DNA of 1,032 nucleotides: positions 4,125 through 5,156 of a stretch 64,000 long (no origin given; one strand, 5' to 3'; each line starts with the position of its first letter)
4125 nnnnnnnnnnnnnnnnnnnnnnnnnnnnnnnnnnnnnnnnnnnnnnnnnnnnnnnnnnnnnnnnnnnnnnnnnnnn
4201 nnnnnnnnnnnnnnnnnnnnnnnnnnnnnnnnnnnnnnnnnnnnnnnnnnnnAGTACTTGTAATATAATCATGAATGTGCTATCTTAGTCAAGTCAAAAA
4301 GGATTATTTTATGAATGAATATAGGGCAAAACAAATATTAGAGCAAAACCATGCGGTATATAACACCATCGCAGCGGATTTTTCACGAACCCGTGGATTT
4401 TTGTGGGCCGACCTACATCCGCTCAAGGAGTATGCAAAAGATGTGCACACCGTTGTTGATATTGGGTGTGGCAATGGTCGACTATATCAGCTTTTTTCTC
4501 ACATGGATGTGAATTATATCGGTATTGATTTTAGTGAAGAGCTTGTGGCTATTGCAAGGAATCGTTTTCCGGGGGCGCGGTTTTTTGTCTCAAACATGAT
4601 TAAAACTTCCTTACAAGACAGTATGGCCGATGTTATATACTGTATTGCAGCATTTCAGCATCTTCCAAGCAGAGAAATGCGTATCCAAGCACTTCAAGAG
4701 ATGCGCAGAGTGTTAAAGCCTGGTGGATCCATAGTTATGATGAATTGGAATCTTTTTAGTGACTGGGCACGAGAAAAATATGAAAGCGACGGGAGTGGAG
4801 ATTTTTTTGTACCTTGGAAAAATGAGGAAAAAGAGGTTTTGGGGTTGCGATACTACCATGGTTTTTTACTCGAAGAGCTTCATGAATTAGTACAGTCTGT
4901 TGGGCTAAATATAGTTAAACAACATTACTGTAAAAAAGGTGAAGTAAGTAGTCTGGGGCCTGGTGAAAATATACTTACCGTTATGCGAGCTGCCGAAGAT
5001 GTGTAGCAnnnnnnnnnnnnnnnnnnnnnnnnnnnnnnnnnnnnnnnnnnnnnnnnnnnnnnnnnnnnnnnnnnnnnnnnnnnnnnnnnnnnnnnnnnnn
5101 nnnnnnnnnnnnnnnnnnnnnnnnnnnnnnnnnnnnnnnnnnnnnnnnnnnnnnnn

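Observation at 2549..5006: Divergent Elp3 / Trm9 gene pair: a eukaryote/archaea-type mcm5U34 wobble-modification module in a bacterium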

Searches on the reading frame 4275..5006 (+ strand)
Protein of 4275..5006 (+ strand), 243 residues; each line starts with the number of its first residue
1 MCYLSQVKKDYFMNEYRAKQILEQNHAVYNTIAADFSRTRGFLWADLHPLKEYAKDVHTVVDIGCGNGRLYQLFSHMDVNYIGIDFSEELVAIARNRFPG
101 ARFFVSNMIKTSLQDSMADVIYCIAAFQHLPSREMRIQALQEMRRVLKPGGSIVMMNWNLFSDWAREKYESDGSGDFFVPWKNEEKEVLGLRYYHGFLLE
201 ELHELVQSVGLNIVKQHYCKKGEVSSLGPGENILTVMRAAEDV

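Call 3: search_protein_families(library=pfam, proteins=[window:4275-5006:+], max_evalue=0.01)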
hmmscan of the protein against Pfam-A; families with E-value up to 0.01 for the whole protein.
window:4275-5006:+ (243 aa): 15 families
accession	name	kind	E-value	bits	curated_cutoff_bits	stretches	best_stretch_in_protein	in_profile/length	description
PF08241.18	Methyltransf_11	-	5.8e-20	72.2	21.2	1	61-154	1-94/95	Methyltransferase domain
PF13649.12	Methyltransf_25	-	1.1e-19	71.4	27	1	60-151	1-97/97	Methyltransferase domain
PF08242.18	Methyltransf_12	-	2.1e-16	60.9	30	1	61-152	1-97/98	Methyltransferase domain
PF13847.12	Methyltransf_31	-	8e-16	58.5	27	1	58-165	5-126/145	Methyltransferase domain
PF13489.12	Methyltransf_23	-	3.3e-13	50.1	27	1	46-215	12-163/164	Methyltransferase domain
PF01209.24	Ubie_methyltran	-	6.8e-07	29.3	20.1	1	14-157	5-153/233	ubiE/COQ5 methyltransferase family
PF02353.26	CMAS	-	8.7e-05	22.4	27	1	58-155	64-164/273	Mycolic acid cyclopropane synthetase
PF07021.18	MetW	-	0.00015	21.9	21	1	45-93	2-51/193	Methionine biosynthesis protein MetW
PF02390.23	Methyltransf_4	-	0.00025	21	24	0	59-96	4-43/173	Putative methyltransferase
PF05148.21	Methyltransf_8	-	0.00026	21.3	27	1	55-154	71-155/219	Hypothetical methyltransferase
PF01555.25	N6_N4_Mtase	-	0.00028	21.3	26.7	0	51-95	176-220/221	DNA methylase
PF13679.12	Methyltransf_32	-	0.00088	19.7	27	1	54-102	23-77/143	Methyltransferase domain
PF05891.18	Methyltransf_PK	-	0.0023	18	27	1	34-157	33-161/218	AdoMet dependent proline di-methyltransferase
PF20922.3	Anamorsin_N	-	0.0026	17.9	27.1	1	107-156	41-88/163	Anamorsin, N-terminal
PF05175.20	MTS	-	0.0084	16.2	23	0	56-156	31-139/170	Methyltransferase small domain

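Call 4: search_protein_families(library=ncbifam, proteins=[window:4275-5006:+], max_evalue=0.01)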
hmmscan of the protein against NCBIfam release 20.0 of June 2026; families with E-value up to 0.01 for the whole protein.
window:4275-5006:+ (243 aa): 38 families (the best 25 are shown)
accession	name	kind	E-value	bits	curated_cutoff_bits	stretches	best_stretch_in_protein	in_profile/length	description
NF045667.1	MTase_DVU1556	equivalog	1e-13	51.2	155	1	58-155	24-119/213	DVU_1556 family methyltransferase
NF043040.1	corrin_prot_MT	hypoth_equivalog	3.4e-13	49.5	180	1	51-156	36-148/216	corrinoid protein-associated methyltransferase CpaM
NF002463.0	PRK01683.1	equivalog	4.4e-12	46.1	297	1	54-153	29-126/258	trans-aconitate 2-methyltransferase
NF001244.0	PRK00216.1-5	equivalog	1.1e-11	44.5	216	1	54-157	46-155/236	bifunctional demethylmenaquinone methyltransferase/2-methoxy-6-polyprenyl-1,4-benzoquinol methylase UbiE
TIGR02072.1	BioC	equivalog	6.1e-11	42.6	184.95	1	50-154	27-131/244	malonyl-ACP O-methyltransferase BioC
TIGR01934.1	MenG_MenH_UbiE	subfamily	8.7e-11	41.5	158.35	1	53-158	36-144/223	ubiquinone/menaquinone biosynthesis methyltransferase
NF045649.1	2X_seleno_MduS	exception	6.3e-09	35.3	380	1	55-155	40-147/338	methyltransferase domain-containing selenoprotein MduS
NF007610.0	PRK10258.1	equivalog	8.7e-09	35.1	342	1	54-155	40-138/251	malonyl-ACP O-methyltransferase BioC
NF040539.1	AST_met_ArsM_2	exception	8.9e-09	35.6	240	1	54-158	54-166/262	putative arsinothricin biosynthesis methyltransferase ArsM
TIGR01983.1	UbiG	equivalog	1.7e-08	34.1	102.95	1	51-157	49-153/228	bifunctional 2-polyprenyl-6-hydroxyphenol methylase/3-demethylubiquinol 3-O-methyltransferase UbiG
NF041537.1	ArsM_AhpD_UU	exception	2.9e-08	32.9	510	1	58-162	78-187/345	arsenite methyltransferase/AhpD domain selenoprotein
TIGR02752.1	MenG_heptapren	equivalog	5.3e-07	29.4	419.85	1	15-157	4-151/231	demethylmenaquinone methyltransferase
NF008300.0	PRK11088.1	equivalog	6.3e-07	29.1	303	1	51-155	80-179/272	23S rRNA (guanine(745)-N(1))-methyltransferase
NF001243.0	PRK00216.1-4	equivalog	2.4e-06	27.1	235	1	15-157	6-153/237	demethylmenaquinone methyltransferase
NF047649.1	MTase_UXPK_star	exception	4.4e-06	25.9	460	1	58-168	79-194/283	methyltransferase/UXPK-star double selenoprotein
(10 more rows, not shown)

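Call 5: search_solved_structures(query=window:4275-5006:+, max_evalue=0.001, show_alignments=3)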
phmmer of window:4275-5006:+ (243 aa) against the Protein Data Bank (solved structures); distinct sequences matched with E-value up to 0.001: 42.
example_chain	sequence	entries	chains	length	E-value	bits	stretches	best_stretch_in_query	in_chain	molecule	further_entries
5cm2_Z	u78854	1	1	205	1.2e-15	61.1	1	40-220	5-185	TRNA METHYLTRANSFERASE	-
1ve3_A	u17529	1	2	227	3.3e-10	43.3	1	47-159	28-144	hypothetical protein PH0226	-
6uak_A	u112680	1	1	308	1.5e-09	41.1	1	35-160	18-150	SAM dependent methyltransferase LahSB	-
5wp5_A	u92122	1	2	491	1.6e-09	41.1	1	39-158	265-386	Phosphomethylethanolamine N-methyltransferase 2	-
3sm3_A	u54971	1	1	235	2.3e-08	37.2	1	46-171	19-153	SAM-dependent methyltransferases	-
3bus_A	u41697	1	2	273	8.7e-08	35.4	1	59-163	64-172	Methyltransferase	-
6uk5_A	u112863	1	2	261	1e-07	35.1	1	50-158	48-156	CalS10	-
5mgz_A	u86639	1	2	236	3.3e-07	33.5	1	56-206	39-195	8-demethylnovobiocic acid C(8)-methyltransferase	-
5m58_A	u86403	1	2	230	3.7e-07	33.3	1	56-204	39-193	C-methyltransferase CouO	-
6uv6_A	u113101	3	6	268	4.1e-07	33.2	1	58-156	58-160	D-glucose O-methyltransferase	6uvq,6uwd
5wp4_A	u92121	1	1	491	5.8e-07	32.7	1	54-157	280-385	Phosphoethanolamine N-methyltransferase 1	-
9w6x_A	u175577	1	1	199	6.4e-07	32.5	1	56-157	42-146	YtkW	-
3mgg_A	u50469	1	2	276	3.4e-06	30.2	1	59-157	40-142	Methyltransferase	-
3l8d_A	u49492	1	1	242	4.5e-06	29.7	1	50-153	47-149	Methyltransferase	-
3dli_A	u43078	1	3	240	7.2e-06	29.1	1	35-134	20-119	methyltransferase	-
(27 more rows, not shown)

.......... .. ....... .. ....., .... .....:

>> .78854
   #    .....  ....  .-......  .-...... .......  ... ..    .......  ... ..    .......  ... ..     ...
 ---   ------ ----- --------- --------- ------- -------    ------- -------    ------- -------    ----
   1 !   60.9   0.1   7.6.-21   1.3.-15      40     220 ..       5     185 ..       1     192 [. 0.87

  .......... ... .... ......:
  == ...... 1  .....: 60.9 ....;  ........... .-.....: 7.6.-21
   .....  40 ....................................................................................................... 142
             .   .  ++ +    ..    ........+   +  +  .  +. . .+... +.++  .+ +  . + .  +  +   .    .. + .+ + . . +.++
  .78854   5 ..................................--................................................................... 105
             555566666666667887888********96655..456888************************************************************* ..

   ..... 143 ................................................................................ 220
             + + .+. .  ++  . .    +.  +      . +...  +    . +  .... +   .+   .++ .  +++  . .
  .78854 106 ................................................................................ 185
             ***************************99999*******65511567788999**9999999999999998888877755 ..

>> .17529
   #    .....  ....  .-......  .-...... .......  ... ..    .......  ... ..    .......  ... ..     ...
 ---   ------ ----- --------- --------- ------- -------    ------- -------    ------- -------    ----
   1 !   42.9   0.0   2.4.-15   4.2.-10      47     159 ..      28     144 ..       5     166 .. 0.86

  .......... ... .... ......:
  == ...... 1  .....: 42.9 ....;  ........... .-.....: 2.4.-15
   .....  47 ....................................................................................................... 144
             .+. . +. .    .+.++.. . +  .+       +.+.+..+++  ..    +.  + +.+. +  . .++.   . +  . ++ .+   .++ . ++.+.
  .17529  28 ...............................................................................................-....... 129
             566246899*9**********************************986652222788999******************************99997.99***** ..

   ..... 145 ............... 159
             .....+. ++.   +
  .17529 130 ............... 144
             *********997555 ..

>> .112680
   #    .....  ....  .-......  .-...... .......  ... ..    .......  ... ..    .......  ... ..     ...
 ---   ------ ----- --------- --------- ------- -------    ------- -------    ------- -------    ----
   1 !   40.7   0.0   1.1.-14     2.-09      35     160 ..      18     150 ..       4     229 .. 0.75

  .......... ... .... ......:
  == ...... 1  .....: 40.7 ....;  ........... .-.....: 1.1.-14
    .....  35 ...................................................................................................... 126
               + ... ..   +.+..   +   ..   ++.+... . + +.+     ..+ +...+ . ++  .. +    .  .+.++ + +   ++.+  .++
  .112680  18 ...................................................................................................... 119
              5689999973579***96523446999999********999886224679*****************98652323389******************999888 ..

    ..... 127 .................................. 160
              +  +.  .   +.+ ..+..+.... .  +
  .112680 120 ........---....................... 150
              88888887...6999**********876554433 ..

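Call 8: find_homologous_proteins(query=window:4275-5006:+, max_evalue=0.001)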
Query window:4275-5006:+ (243 aa): 349 proteins with E <= 0.001 among 641 candidates; the best 120 are listed.
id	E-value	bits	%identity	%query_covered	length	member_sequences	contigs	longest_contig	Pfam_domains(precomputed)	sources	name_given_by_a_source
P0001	2.1e-153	527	100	95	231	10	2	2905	PF13847.13,PF13489.13,PF13649.13,PF01209.25,PF08241.19,PF08242.19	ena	-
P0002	1.6e-135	468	88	95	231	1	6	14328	PF13847.13,PF13489.13,PF13649.13,PF01209.25,PF08241.19,PF08242.19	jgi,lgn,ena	-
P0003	3.1e-107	376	70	95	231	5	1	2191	PF13847.13,PF13489.13,PF02353.27,PF13649.13,PF01209.25,PF08241.19,PF08242.19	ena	-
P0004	4.7e-91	323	62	91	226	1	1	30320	PF07021.19,PF13847.13,PF13489.13,PF13649.13,PF01209.25,PF08241.19,PF08242.19,PF01555.25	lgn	-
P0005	4.7e-89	316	59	93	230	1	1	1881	PF07021.19,PF13847.13,PF13489.13,PF13649.13,PF05148.22,PF01209.25,PF08241.19,PF08242.19,PF01555.25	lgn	-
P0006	1.5e-88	315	62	90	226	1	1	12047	PF07021.19,PF13847.13,PF13489.13,PF13649.13,PF01209.25,PF08241.19,PF08242.19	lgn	-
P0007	2.7e-87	310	56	92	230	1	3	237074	PF07021.19,PF13847.13,PF13489.13,PF02353.27,PF05175.21,PF13649.13,PF01209.25,PF08241.19,PF08242.19,PF01555.25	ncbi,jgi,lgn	-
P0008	4.9e-85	303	59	90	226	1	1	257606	PF13847.13,PF13489.13,PF13649.13,PF01209.25,PF08241.19,PF08242.19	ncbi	-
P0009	5.1e-84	300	57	93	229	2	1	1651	PF07021.19,PF13847.13,PF13489.13,PF13649.13,PF01209.25,PF08241.19,PF08242.19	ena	-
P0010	4.9e-82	293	56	92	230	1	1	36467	PF07021.19,PF13847.13,PF13489.13,PF13649.13,PF01209.25,PF08241.19,PF08242.19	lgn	-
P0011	5.5e-76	273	56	90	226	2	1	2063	PF07021.19,PF13847.13,PF13489.13,PF08003.18,PF02353.27,PF13649.13,PF01209.25,PF08241.19,PF08242.19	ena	-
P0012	7.3e-76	273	54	89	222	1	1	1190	PF07021.19,PF13847.13,PF13489.13,PF13649.13,PF05148.22,PF01209.25,PF08241.19,PF08242.19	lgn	-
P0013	7.4e-76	273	52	93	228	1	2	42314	PF13847.13,PF13489.13,PF13649.13,PF01209.25,PF08241.19,PF08242.19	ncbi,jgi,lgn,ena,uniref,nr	ncbi:MAG: hypothetical protein COU35_00220 [Candidatus Magasanikbacteria bacterium CG10_big_fil_rev_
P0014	7.7e-76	273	54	89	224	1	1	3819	PF07021.19,PF13847.13,PF13489.13,PF13649.13,PF01209.25,PF08241.19,PF08242.19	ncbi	-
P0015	3.9e-68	248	48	93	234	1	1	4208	PF07021.19,PF13847.13,PF13489.13,PF13649.13,PF05148.22,PF01209.25,PF08241.19,PF08242.19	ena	-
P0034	1.2e-59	220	46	93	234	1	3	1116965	PF13847.13,PF13489.13,PF13649.13,PF01209.25,PF08241.19,PF08242.19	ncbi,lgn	-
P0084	6.7e-40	155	41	81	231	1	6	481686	PF07021.19,PF13847.13,PF13489.13,PF02353.27,PF05175.21,PF13649.13,PF01209.25,PF08241.19,PF08242.19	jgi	jgi:tRNA (uracil-5-)-methyltransferase TRM9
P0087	8.2e-40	155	39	93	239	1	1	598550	PF07021.19,PF13847.13,PF13489.13,PF13649.13,PF05148.22,PF01209.25,PF08241.19,PF08242.19,PF01555.25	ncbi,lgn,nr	ncbi:MAG: class I SAM-dependent methyltransferase [Candidatus Kerfeldbacteria bacterium]|nr:class I 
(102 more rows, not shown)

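Call 13: find_encoding_contigs(protein=P0007, flank=6000, max_places=2)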
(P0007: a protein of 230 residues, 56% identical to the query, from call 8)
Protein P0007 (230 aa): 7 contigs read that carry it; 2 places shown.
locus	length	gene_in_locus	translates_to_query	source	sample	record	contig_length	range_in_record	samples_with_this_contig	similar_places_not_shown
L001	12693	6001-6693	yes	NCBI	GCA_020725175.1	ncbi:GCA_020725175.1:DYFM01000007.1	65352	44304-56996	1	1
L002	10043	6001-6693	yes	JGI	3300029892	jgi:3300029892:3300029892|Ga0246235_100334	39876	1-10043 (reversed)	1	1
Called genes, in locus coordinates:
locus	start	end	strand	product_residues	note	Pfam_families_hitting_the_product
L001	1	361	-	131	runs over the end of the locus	PF03479:PCC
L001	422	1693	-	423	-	PF00464:SHMT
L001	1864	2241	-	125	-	PF00293:NUDIX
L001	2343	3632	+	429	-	PF00158:Sigma54_activat (faint), PF05496:RuvB_N, PF13191:AAA_16 (faint), PF00004:AAA, PF07728:AAA_5, PF13173:AAA_14 (weak), PF16193:AAA_assoc_2, PF12002:MgsA_C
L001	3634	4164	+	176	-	PF02677:QueH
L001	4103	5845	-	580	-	PF04055:Radical_SAM, PF00583:Acetyltransf_1 (faint), PF16199:Radical_SAM_C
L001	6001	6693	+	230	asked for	PF01209:Ubie_methyltran, PF13489:Methyltransf_23, PF02353:CMAS (weak), PF07021:MetW (weak), PF13847:Methyltransf_31, PF08241:Methyltransf_11, PF08242:Methyltransf_12, PF13649:Methyltransf_25, +2 more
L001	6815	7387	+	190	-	PF09335:VTT_dom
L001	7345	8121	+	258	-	PF13641:Glyco_tranf_2_3, PF00535:Glycos_transf_2, PF10111:Glyco_tranf_2_2 (weak)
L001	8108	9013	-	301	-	PF00291:PALP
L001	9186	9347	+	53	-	PF21344:Zn_ribbon_LysW (weak)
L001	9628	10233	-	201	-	-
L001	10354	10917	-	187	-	PF00293:NUDIX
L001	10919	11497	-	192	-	PF07690:MFS_1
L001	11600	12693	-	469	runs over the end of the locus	PF01225:Mur_ligase, PF08245:Mur_ligase_M, PF02875:Mur_ligase_C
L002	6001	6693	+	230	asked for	PF01209:Ubie_methyltran, PF13489:Methyltransf_23, PF02353:CMAS (weak), PF07021:MetW (weak), PF13847:Methyltransf_31, PF08241:Methyltransf_11, PF08242:Methyltransf_12, PF13649:Methyltransf_25, +2 more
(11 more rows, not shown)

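Call 14: find_encoding_contigs(protein=P0034, flank=6000, max_places=2)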
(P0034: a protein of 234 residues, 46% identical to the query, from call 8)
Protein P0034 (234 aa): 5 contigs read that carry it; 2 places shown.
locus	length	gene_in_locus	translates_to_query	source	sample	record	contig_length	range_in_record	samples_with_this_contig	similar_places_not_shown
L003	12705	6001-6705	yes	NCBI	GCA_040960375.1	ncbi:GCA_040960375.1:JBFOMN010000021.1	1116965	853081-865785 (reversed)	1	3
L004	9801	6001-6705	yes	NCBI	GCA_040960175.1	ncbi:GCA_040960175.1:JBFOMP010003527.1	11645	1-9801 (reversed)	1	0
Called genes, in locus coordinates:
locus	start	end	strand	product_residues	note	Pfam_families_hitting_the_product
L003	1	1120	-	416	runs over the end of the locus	PF00464:SHMT, PF00155:Aminotran_1_2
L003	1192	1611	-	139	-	PF00293:NUDIX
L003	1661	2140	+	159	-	-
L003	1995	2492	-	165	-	-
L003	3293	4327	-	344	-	PF00990:GGDEF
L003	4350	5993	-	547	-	PF04055:Radical_SAM, PF00583:Acetyltransf_1 (faint), PF16199:Radical_SAM_C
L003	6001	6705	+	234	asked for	PF01209:Ubie_methyltran (weak), PF13489:Methyltransf_23, PF13847:Methyltransf_31, PF08241:Methyltransf_11, PF08242:Methyltransf_12, PF13649:Methyltransf_25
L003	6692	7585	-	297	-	PF00291:PALP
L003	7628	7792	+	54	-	PF21344:Zn_ribbon_LysW (weak)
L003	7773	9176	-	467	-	PF01225:Mur_ligase, PF08245:Mur_ligase_M, PF02875:Mur_ligase_C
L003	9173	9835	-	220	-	-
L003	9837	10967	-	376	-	PF00953:Glycos_transf_4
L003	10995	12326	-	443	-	-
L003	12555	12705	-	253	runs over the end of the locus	-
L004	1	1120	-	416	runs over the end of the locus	PF00464:SHMT, PF00155:Aminotran_1_2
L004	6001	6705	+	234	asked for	PF01209:Ubie_methyltran (weak), PF13489:Methyltransf_23, PF13847:Methyltransf_31, PF08241:Methyltransf_11, PF08242:Methyltransf_12, PF13649:Methyltransf_25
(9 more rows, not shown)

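Call 15: find_encoding_contigs(protein=P0087, flank=6000, max_places=2)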
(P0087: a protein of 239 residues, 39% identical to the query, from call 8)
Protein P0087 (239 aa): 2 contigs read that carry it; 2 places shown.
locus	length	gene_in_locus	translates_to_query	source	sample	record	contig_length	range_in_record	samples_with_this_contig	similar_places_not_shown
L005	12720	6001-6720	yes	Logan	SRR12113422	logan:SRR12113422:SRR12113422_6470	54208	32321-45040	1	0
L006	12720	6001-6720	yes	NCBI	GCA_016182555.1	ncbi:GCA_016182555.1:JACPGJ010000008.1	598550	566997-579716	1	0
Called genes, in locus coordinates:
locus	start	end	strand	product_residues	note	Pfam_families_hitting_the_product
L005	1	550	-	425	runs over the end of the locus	PF01663:Phosphodiest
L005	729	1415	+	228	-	PF24694:LNS2_PITM1-3 (faint)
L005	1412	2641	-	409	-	PF13173:AAA_14, PF13401:AAA_22 (faint), PF13635:DUF4143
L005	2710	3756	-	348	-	PF08843:AbiEii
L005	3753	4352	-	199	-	-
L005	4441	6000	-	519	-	PF04055:Radical_SAM, PF16199:Radical_SAM_C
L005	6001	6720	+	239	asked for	PF01209:Ubie_methyltran, PF05148:Methyltransf_8 (weak), PF13489:Methyltransf_23, PF01555:N6_N4_Mtase (weak), PF13847:Methyltransf_31, PF08241:Methyltransf_11, PF08242:Methyltransf_12, PF13649:Methyltransf_25, +1 more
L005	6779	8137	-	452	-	PF13173:AAA_14, PF13635:DUF4143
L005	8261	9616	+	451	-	PF26514:DUF8173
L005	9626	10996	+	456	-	PF02878:PGM_PMM_I, PF02879:PGM_PMM_II, PF02880:PGM_PMM_III, PF00408:PGM_PMM_IV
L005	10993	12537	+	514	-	PF01676:Metalloenzyme, PF06415:iPGM_N, PF00884:Sulfatase (weak)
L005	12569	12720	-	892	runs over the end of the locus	-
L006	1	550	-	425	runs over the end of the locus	PF01663:Phosphodiest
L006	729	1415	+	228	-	PF24694:LNS2_PITM1-3 (faint)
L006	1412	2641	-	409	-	PF13173:AAA_14, PF13401:AAA_22 (faint), PF13635:DUF4143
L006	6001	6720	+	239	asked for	PF01209:Ubie_methyltran, PF05148:Methyltransf_8 (weak), PF13489:Methyltransf_23, PF01555:N6_N4_Mtase (weak), PF13847:Methyltransf_31, PF08241:Methyltransf_11, PF08242:Methyltransf_12, PF13649:Methyltransf_25, +1 more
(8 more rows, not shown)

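Call 19: find_related_loci(query=A1, collection=genome_contigs, flank=8000)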
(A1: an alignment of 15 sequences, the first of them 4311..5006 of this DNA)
Query A1 (231 aa) in genome_contigs; peptide patterns used: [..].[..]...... (x = any residue, [..] = any of these).
600 stretches matched a pattern (row limit reached: there are more); 386 encode a relative of the query (tblastn E <= 1e-3); the best 80 are kept; 80 distinct loci.
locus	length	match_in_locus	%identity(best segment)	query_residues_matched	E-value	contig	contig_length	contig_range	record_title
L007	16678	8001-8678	49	1-226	4e-79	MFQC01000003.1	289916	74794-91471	MAG: Candidatus Magasanikbacteria bacterium RIFCSPHIGHO2_02_FULL_48_18 rifcsphigho2_02_scaffold_119, whole genome shotgu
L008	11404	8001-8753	41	6-224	3e-63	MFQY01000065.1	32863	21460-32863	MAG: Candidatus Magasanikbacteria bacterium RIFOXYC2_FULL_40_16 rifoxyc2_full_scaffold_987, whole genome shotgun sequenc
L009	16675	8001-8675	48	10-226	8e-62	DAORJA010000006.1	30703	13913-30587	MAG TPA_asm: Candidatus Magasanikbacteria bacterium isolate AMR_MDS_5563 NODE_229_length_30703_cov_5.466588, whole genom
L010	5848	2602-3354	35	1-226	3e-51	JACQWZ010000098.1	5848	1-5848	MAG: Candidatus Kuenenbacteria bacterium isolate NC_groundwater_1502_Pr4_B-0.1um_29_5 SR1-18-B1_scaffold_397782, whole g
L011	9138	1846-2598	33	1-228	1e-48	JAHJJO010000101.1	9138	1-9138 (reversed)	MAG: Patescibacteria group bacterium isolate Modern_marine_rock_biofilm.mb.41 Modern_marine_rock.mb.41_k141_585899, whol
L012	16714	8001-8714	39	1-226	5e-48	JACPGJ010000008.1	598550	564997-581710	MAG: Candidatus Kerfeldbacteria bacterium isolate NC_groundwater_384_Ag_B-0.1um_43_17 GD18-4_B1_scaffold_1710409, whole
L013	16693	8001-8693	34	5-226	9e-47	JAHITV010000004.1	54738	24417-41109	MAG: Patescibacteria group bacterium isolate MM_PC_MetaG.mb.225 MM_PC_MetaG.mb.225_k141_414013, whole genome shotgun seq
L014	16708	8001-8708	37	1-230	1e-46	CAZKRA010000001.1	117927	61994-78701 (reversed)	MAG TPA_asm: uncultured Candidatus Saccharibacteria bacterium isolate binchicken_co218_408 genome assembly, contig: NODE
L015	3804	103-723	38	6-201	1e-46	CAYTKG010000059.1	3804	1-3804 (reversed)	MAG TPA_asm: uncultured Candidatus Saccharibacteria bacterium isolate binchicken_co19_604 genome assembly, contig: NODE_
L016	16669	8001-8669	38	1-211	4e-46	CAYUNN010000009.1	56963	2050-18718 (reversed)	MAG TPA_asm: uncultured Candidatus Saccharibacteria bacterium isolate SRP067234_co1_336 genome assembly, contig: k99_933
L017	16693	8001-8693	34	5-226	2e-45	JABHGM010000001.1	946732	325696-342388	MAG: bacterium isolate SI037_bin203 k141_1573769, whole genome shotgun sequence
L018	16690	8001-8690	37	9-224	1e-45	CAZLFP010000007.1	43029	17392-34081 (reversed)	MAG TPA_asm: uncultured Gammaproteobacteria bacterium isolate SRP141376_co3_30 genome assembly, contig: NODE_2190_length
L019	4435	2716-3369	37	1-220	6e-44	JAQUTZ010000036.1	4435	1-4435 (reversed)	MAG: Candidatus Paceibacterota bacterium isolate STD2_131 NODE_89896_length_4435_cov_38.130223_Sandtown_D2, whole genome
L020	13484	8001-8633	37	1-203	6e-44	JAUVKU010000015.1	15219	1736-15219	MAG: bacterium isolate CSMAG_488 CSMAG_488_k141_1955455_length_15219_cov_12.7026, whole genome shotgun sequence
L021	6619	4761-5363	38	6-199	4e-44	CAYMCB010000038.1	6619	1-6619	MAG TPA_asm: uncultured Candidatus Saccharibacteria bacterium isolate binchicken_co265_335 genome assembly, contig: NODE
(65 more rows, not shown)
